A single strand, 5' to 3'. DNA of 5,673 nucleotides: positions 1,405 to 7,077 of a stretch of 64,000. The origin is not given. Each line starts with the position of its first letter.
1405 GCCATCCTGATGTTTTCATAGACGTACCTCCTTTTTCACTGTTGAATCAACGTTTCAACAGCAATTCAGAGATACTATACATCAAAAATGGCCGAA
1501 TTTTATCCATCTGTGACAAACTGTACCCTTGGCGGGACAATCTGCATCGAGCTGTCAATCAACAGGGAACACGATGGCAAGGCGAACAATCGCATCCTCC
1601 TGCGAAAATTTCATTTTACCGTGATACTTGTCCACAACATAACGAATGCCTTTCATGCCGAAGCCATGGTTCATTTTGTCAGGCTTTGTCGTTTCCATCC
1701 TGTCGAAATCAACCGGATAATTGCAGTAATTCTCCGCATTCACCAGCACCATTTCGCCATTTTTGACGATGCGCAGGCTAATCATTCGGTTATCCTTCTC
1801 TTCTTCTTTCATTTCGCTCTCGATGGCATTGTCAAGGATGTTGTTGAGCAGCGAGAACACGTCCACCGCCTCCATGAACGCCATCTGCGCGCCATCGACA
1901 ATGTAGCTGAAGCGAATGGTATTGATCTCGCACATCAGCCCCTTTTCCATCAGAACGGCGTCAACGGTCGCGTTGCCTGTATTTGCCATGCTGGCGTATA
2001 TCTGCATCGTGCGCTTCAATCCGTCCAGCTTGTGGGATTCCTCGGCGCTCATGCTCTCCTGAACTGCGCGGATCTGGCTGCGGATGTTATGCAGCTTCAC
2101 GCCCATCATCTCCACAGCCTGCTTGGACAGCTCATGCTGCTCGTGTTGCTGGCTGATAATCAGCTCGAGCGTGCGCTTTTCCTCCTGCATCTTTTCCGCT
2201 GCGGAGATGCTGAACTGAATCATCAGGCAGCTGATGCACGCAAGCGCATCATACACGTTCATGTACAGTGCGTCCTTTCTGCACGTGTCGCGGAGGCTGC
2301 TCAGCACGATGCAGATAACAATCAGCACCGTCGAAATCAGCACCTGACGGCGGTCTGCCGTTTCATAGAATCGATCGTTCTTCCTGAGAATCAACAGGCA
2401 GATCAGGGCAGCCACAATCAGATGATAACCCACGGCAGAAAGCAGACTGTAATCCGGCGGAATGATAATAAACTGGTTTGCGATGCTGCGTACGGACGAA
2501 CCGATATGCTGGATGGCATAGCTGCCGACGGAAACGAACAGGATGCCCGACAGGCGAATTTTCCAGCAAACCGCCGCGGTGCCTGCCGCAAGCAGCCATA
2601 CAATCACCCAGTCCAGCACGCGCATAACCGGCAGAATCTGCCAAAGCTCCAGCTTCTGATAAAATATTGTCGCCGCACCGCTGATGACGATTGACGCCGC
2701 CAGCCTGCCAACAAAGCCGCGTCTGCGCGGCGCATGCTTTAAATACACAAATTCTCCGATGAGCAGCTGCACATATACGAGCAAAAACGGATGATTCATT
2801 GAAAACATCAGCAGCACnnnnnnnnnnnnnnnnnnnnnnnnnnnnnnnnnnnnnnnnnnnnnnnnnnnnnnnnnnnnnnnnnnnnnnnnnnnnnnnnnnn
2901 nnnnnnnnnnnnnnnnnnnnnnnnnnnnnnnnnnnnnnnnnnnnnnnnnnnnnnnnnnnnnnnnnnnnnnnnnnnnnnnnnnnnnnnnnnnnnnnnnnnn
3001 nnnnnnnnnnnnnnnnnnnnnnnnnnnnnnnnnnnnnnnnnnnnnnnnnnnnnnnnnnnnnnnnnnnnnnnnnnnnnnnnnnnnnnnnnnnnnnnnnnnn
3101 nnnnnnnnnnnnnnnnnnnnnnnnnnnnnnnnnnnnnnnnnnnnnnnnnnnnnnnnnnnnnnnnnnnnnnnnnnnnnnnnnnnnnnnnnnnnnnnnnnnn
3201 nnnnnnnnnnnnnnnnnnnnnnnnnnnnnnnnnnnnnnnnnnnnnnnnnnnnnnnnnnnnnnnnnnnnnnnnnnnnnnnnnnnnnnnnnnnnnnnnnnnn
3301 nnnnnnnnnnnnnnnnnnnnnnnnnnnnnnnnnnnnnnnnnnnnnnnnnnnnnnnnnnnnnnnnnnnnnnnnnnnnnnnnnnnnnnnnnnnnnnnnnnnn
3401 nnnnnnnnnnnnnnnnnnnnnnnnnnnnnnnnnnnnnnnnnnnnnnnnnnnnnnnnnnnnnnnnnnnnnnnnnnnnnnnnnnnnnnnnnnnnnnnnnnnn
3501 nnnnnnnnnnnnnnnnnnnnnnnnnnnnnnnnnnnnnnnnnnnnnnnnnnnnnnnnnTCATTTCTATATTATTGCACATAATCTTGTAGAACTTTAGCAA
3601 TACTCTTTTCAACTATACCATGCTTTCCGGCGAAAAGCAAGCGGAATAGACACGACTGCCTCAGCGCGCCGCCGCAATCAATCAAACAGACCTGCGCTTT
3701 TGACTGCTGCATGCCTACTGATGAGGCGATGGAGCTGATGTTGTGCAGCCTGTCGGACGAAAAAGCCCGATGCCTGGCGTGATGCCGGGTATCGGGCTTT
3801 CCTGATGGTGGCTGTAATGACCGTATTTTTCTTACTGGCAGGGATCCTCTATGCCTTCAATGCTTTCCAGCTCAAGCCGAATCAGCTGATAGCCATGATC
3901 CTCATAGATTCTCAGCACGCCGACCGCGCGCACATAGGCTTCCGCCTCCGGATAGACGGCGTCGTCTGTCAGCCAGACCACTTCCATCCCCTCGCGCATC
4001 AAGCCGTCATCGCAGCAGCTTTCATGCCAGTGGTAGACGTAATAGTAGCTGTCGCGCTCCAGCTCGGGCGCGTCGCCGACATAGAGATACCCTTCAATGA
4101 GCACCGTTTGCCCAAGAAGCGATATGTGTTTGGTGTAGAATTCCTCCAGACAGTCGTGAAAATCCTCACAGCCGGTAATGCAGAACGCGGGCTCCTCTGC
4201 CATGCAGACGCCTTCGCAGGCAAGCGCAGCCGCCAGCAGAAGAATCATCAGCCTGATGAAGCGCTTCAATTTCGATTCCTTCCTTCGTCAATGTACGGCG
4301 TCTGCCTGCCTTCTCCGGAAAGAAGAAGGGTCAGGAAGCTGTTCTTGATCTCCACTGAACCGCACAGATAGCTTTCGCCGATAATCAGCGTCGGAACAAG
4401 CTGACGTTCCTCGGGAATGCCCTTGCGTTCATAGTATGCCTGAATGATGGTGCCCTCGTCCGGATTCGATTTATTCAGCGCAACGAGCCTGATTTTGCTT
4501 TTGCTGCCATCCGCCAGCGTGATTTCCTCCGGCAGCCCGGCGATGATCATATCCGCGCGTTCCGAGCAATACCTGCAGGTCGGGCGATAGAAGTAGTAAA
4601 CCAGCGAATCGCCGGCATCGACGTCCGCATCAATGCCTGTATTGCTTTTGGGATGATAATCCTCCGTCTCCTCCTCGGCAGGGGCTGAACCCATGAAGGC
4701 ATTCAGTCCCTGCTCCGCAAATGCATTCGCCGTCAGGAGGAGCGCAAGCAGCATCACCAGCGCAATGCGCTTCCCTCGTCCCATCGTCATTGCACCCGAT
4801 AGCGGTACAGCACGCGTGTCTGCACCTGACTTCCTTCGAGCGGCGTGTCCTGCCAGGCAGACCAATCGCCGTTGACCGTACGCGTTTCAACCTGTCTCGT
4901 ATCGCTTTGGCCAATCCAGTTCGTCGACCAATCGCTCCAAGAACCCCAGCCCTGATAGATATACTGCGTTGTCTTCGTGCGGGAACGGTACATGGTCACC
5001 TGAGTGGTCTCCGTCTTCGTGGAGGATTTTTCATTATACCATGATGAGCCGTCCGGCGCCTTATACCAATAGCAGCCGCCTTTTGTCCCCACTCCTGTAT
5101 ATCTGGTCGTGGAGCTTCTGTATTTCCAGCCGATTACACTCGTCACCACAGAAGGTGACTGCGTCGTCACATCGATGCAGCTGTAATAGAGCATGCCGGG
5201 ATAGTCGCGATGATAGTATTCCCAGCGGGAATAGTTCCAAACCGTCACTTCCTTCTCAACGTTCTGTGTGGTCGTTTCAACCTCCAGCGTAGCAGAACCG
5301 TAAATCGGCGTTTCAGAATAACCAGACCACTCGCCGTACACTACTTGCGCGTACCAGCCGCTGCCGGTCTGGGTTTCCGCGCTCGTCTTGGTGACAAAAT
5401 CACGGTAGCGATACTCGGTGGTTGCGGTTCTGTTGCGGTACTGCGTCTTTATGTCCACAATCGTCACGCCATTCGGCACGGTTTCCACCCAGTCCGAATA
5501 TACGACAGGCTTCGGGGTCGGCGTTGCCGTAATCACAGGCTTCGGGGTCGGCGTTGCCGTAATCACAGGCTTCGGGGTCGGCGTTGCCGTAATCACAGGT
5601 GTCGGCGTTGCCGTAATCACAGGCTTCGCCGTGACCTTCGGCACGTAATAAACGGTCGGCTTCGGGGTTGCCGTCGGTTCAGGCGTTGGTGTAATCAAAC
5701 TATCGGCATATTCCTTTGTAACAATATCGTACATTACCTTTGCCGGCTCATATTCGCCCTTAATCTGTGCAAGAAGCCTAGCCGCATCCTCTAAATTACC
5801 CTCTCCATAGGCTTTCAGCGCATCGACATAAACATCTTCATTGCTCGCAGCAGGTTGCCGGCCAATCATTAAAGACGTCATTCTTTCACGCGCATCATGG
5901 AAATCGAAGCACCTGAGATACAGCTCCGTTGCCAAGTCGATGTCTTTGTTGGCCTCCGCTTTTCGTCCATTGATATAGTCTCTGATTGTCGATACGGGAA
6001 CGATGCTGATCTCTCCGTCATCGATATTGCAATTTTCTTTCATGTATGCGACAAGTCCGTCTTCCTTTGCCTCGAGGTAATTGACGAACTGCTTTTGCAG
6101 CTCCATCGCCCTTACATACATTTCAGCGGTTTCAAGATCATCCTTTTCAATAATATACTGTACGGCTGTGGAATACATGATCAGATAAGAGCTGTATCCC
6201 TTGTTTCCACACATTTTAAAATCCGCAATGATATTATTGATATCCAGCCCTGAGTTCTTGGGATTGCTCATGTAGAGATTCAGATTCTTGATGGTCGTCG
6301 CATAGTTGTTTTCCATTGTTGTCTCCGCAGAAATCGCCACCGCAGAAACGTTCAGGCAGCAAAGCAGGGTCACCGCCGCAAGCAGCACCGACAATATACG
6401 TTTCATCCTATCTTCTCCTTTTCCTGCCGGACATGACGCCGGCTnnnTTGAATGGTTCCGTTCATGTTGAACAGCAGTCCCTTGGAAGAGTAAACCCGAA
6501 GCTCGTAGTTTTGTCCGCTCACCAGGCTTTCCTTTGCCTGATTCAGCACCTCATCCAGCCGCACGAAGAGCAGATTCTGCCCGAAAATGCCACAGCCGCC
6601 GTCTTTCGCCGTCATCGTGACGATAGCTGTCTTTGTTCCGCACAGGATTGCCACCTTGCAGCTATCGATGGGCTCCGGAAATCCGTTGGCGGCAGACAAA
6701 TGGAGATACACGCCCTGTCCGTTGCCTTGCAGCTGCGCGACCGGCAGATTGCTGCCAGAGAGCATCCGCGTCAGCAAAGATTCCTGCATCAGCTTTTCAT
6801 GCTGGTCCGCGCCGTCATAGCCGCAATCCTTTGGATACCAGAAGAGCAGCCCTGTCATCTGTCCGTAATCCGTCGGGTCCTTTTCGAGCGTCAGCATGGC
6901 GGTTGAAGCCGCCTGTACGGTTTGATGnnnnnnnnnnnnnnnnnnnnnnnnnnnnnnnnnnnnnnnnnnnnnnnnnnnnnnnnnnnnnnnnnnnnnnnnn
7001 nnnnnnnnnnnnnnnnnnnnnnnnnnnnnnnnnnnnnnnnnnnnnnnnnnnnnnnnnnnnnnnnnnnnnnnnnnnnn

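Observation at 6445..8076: Catalytically intact Hanks kinase in the position and topology of the EssB pseudokinase, next to an FHA-bearing EssC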

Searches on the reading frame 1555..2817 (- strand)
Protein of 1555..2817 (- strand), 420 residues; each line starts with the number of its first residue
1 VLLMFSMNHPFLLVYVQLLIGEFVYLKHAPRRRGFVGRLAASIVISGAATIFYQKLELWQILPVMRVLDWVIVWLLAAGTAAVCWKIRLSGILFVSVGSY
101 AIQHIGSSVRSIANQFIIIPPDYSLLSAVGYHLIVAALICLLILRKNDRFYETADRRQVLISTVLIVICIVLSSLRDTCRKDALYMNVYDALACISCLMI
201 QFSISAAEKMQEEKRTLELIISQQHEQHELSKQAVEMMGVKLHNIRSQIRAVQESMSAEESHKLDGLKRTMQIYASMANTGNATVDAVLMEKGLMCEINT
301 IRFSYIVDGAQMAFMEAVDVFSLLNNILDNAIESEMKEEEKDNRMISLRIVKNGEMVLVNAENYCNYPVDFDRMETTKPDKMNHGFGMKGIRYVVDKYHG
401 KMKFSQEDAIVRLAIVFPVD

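Call 4: search_protein_families(library=pfam, proteins=[window:1555-2817:-], max_evalue=0.01)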
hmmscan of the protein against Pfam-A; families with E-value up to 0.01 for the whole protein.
window:1555-2817:- (420 aa): 2 families
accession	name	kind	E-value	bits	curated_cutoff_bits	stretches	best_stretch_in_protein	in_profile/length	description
PF14501.12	HATPase_c_5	-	8.5e-24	83.9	22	1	315-418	1-102/102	GHKL domain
PF02518.31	HATPase_c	-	0.0013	19.5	26.4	1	318-407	4-97/111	Histidine kinase-, DNA gyrase B-, and HSP90-like ATPase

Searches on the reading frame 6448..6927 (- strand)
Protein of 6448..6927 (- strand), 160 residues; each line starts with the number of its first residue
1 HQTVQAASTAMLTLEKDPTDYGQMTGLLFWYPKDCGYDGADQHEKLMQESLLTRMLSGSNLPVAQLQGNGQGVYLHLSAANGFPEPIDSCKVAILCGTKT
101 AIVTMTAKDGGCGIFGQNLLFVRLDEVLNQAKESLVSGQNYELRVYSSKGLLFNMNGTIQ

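Call 23: search_protein_representatives(protein=window:6448-6927:-)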
Query: 160 residues. Proteins with E-value up to 0.001 (for the whole library): 5; up to 1e-10: 3; up to 1e-30: 3. The best 5 are listed.
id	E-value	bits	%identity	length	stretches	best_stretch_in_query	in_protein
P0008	1.1e-88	310.9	88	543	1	2-160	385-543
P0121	1.5e-55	203.3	60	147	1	14-159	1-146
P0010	2.6e-32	127.8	42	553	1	9-157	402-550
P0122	1.8e-10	56.9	30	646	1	14-159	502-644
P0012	2.7e-05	40.0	32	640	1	23-159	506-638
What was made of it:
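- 6448..6927 (-): Orphan extracellular beta-sandwich domain (aa 384-543). Only 5 representatives among 1.84 billion proteins (call 23).
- Tried and rejected: The ectodomain search over 1.84 billion representatives found 5 proteins (call 23).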

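Call 47: predict_structure(alignment_id=A3)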
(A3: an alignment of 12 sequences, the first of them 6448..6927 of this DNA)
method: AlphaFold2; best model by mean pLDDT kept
length: 160 residues; sequences in the alignment: 12
mean_pLDDT: 84.5   pTM: 0.80
mean pLDDT of the five models: 84.5, 84.5, 82.5, 81.3, 80.5
residues with pLDDT >= 90: 80; 70-90: 59; 50-70: 10; < 50: 11
segments of 3 or more residues with pLDDT < 50: 1-11
pLDDT, mean of each block of 10 residues (from residue 1): 40 71 91 88 92 81 69 93 91 91 94 91 92 88 92 90
secondary structure, 60 per line:
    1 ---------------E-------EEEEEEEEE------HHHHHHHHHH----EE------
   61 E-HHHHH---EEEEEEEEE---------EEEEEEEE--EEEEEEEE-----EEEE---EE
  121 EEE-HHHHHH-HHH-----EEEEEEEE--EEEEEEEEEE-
elements in order: E24-32 H39-48 H63-67 E71-79 E89-96 E99-106 E112-115 E119-123 H125-130 E140-147 E150-159
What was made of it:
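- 6448..6927 (-): AF2 pLDDT 84.5 (call 47).
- On EssB/YukC (T7SSb pseudokinase): The ectodomain is predicted as a beta-sandwich at pLDDT 84.5 (call 47).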

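Call 52: fold_search(model_id=the predicted structure, library=pdb)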
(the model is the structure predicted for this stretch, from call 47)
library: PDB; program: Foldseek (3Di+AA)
matches with E <= 10: 1412; with E <= 0.001: 4
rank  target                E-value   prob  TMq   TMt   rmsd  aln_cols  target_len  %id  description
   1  7cmm_C                7.2e-04  0.97  0.34  0.29  10.3       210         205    8  Crystal structure of TEAD1-YBD in complex with K-975 (released 2021-02-03)
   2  4i8d_A                8.1e-04  0.90  0.27  0.09  11.9       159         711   12  Crystal Structure of Beta-D-glucoside glucohydrolase from Trichoderma reesei (released 2012-12-19)
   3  8rxq_B                9.1e-04  0.96  0.34  0.28  10.6       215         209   10  TEAD2 with an inhibitor (released 2025-02-19)
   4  7ok7_K                9.6e-04  1.00  0.42  0.41  10.1       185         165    8  Crystal structure of the UNC119B ARL3 complex (released 2021-06-09)
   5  5emw_A                1.0e-03  0.98  0.35  0.28  10.5       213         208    9  Crystal structure of the palmitoylated human TEAD3 transcription factor (released 2015-12-23)
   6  9nem_D                1.2e-03  1.00  0.44  0.43   6.7       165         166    6  Structure of Unc119-Farnesylated peptide complex (released 2025-09-03)
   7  7q9q                  1.3e-03  1.00  0.39  0.42   6.7       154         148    6  Crystal structure of PDE6D Geranylgeranylated cystein complex (released 2022-01-19)
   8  5tb5_D                1.4e-03  1.00  0.41  0.44   6.2       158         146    7  Crystal structure of full-length farnesylated and methylated KRAS4b in complex with PDE-delta (crystal form I - with p (released 2016-11-02)
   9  5l7k_G                1.5e-03  1.00  0.42  0.42   7.3       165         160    7  The crystal structure of myristoylated NPHP3 peptide in complex with UNC119a (released 2016-08-10)
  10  4goj_C                1.7e-03  1.00  0.42  0.42   7.2       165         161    7  The Crystal Structure of full length Arl3GppNHp in complex with UNC119a (released 2012-09-19)
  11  8ygq_A                1.7e-03  0.98  0.37  0.32   9.6       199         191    9  Crystal structure of Human TEAD2 in complex with Cobimetinib (released 2025-03-05)
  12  7qjk_BBB              1.7e-03  0.97  0.35  0.38   7.4       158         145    9  Crystal structure of PDE6D in complex with Compound-2 (released 2022-01-26)
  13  6oe6_A                1.8e-03  1.00  0.41  0.49   5.5       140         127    9  Structure of a Uncharacterized protein from Leptospira interrogans serogroup Icterohaemorrhagiae serovar Copenhageni ( (released 2019-04-17)
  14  5t4x                  1.8e-03  1.00  0.40  0.43   6.5       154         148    8  CRYSTAL STRUCTURE OF PDE6D IN APO-STATE (released 2018-01-10)
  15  5x72                  1.8e-03  1.00  0.42  0.44   6.1       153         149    7  The crystal Structure PDE delta in complex with (rac)-p9 (released 2017-10-04)
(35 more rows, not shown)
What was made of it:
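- Closest known: EssB/YukC pseudokinase of T7SSb. Different: The ectodomain fold differs (calls 47, 52).
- Tried and rejected: At TM about 0.4 it is too weak to support a ligand claim (call 52).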
